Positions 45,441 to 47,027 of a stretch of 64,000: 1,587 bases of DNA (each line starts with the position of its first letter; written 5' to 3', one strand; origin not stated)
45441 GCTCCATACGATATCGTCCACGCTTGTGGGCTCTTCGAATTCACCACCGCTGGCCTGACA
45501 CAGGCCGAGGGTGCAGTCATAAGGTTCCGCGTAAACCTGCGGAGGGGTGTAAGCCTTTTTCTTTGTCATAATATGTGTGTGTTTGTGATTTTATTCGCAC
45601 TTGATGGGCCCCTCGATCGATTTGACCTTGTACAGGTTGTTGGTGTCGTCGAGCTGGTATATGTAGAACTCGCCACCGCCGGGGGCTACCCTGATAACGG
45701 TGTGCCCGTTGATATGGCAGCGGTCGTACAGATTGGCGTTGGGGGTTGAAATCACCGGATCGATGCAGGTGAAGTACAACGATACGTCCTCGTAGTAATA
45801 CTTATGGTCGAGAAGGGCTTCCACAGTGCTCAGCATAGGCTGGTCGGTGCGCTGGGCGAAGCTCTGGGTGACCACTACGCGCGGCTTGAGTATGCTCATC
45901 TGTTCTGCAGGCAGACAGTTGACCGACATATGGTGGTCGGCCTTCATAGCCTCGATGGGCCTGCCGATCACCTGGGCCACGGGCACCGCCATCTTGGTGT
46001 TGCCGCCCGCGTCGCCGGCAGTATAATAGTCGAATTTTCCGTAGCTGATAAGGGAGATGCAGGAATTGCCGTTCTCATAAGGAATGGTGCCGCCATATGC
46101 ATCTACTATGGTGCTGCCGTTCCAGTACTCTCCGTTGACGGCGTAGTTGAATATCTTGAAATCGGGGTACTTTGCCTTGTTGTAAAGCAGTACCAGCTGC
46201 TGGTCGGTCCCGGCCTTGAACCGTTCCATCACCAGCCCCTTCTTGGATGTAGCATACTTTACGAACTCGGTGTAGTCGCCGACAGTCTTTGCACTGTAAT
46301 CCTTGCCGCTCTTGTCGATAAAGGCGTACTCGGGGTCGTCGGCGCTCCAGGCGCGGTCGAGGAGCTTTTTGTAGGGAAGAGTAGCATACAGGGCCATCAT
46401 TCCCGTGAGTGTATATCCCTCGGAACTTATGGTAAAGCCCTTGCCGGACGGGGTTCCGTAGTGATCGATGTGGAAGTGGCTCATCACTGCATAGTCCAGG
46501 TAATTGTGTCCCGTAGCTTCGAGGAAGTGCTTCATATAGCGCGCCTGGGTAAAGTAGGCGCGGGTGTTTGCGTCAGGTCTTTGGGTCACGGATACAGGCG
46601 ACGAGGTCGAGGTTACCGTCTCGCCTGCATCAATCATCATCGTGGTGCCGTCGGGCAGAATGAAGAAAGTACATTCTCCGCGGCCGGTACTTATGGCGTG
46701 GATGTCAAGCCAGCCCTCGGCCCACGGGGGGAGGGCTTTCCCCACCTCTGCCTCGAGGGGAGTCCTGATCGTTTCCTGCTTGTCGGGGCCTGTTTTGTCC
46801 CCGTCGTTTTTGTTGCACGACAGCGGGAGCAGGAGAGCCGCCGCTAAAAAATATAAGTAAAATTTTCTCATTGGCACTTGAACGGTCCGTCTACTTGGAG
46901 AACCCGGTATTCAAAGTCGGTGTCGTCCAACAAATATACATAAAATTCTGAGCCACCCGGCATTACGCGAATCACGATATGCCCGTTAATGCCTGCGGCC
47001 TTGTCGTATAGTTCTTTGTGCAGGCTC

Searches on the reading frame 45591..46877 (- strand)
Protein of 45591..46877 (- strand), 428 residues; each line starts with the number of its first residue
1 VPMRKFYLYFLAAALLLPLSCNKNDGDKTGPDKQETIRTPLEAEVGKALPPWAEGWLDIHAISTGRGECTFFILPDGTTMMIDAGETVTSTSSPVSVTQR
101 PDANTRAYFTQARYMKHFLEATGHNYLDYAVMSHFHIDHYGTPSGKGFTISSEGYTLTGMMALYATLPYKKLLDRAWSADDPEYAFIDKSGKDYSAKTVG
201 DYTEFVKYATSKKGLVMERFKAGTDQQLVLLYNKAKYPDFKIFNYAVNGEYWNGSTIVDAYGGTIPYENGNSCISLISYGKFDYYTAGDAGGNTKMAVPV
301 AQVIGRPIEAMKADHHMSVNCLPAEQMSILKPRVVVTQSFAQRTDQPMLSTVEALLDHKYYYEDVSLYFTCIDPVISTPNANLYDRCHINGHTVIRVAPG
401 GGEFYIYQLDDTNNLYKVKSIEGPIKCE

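Call 15: search_protein_families(library=pfam, proteins=[window:45591-46877:-], max_evalue=0.01)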
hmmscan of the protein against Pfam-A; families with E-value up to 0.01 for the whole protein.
window:45591-46877:- (428 aa): 0 families

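Call 64: search_protein_families(library=ncbifam, proteins=[window:45591-46877:-], max_evalue=0.01)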
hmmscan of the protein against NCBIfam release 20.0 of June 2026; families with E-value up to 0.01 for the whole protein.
window:45591-46877:- (428 aa): 0 families

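Call 68: search_protein_families(library=pfam, alignment_id=A8, max_evalue=0.01)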
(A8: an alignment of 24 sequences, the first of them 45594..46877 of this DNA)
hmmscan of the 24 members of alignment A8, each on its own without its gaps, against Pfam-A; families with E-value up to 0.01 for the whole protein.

A. member 1, window:45594-46877:- (428 aa): 0 families

B. families by the number of members that match (of 24 scanned): 26 families (the first 25 are shown)
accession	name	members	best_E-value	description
PF13407.12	Peripla_BP_4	4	2.8e-27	Periplasmic binding protein domain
PF00356.27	LacI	4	3.7e-11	Bacterial regulatory proteins, lacI family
PF02811.25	PHP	3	1e-06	PHP domain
PF16392.11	DUF5001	3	2.6e-05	Ig-like domain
PF13542.12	HTH_Tnp_ISL3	3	0.00037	Helix-turn-helix domain of transposase family ISL3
PF00246.29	Peptidase_M14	2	9.2e-13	Zinc carboxypeptidase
PF01381.28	HTH_3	2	0.0026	Helix-turn-helix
PF12784.13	PDDEXK_2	1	2.2e-42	PD-(D/E)XK nuclease family transposase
PF13635.12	DUF4143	1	4.2e-35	Domain of unknown function (DUF4143)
PF03009.23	GDPD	1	2e-24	Glycerophosphoryl diester phosphodiesterase family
PF00072.30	Response_reg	1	2.2e-23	Response regulator receiver domain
PF16387.11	DUF4996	1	6.1e-23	Domain of unknown function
PF12833.13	HTH_18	1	1.1e-14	Helix-turn-helix domain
PF13173.12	AAA_14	1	4.8e-14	AAA domain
PF07690.21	MFS_1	1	2.5e-11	Major Facilitator Superfamily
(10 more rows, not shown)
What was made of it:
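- Upstream neighbours are heterogeneous (call 68).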
